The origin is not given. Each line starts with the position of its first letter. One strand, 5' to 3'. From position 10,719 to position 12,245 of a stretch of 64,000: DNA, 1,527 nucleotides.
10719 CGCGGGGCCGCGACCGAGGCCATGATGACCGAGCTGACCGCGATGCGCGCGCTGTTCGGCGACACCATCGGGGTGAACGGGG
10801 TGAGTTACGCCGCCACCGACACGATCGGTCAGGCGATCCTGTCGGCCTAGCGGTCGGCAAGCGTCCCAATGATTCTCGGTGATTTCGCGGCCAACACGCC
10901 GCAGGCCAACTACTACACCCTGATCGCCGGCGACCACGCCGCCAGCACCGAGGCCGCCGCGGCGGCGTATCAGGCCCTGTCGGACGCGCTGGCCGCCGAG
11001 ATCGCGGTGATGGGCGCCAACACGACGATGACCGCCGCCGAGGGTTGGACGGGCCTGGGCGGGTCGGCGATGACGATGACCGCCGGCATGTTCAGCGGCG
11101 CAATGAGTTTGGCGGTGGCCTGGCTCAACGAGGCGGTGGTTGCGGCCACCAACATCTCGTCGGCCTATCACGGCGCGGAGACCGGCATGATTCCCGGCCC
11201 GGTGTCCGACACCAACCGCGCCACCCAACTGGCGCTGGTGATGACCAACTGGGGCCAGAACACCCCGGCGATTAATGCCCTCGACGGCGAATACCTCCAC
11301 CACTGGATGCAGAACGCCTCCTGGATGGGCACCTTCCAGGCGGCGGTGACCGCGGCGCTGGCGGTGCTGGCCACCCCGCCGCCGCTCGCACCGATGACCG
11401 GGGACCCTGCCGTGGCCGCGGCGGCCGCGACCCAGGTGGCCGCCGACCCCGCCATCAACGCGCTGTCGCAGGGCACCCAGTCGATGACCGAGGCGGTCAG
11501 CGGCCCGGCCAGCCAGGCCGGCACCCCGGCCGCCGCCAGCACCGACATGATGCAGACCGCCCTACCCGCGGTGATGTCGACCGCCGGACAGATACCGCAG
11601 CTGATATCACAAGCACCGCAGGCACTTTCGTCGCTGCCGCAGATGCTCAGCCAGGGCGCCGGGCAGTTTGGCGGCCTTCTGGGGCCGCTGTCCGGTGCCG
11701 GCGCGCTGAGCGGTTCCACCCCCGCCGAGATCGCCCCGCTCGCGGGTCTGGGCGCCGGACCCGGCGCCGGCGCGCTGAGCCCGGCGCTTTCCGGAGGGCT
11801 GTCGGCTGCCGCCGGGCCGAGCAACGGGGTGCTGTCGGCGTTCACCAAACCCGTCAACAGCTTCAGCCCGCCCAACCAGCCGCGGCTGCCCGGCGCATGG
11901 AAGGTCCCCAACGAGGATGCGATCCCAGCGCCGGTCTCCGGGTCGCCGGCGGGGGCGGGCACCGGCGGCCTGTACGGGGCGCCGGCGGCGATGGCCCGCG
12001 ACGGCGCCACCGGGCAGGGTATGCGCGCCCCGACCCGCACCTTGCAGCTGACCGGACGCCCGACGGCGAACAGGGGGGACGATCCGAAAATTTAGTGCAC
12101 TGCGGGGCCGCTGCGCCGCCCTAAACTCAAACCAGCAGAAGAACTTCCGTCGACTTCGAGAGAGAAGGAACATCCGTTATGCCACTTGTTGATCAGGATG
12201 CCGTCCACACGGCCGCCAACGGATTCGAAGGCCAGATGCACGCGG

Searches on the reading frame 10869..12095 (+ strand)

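Call 24: search_protein_families(library=pfam, proteins=[window:10869-12095:+])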
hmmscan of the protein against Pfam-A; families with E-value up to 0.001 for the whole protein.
window:10869-12095:+ (408 aa): 1 family
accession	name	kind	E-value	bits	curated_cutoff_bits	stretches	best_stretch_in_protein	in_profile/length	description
PF00823.25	PPE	-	1.1e-18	68.2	26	1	5-166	1-163/165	PPE family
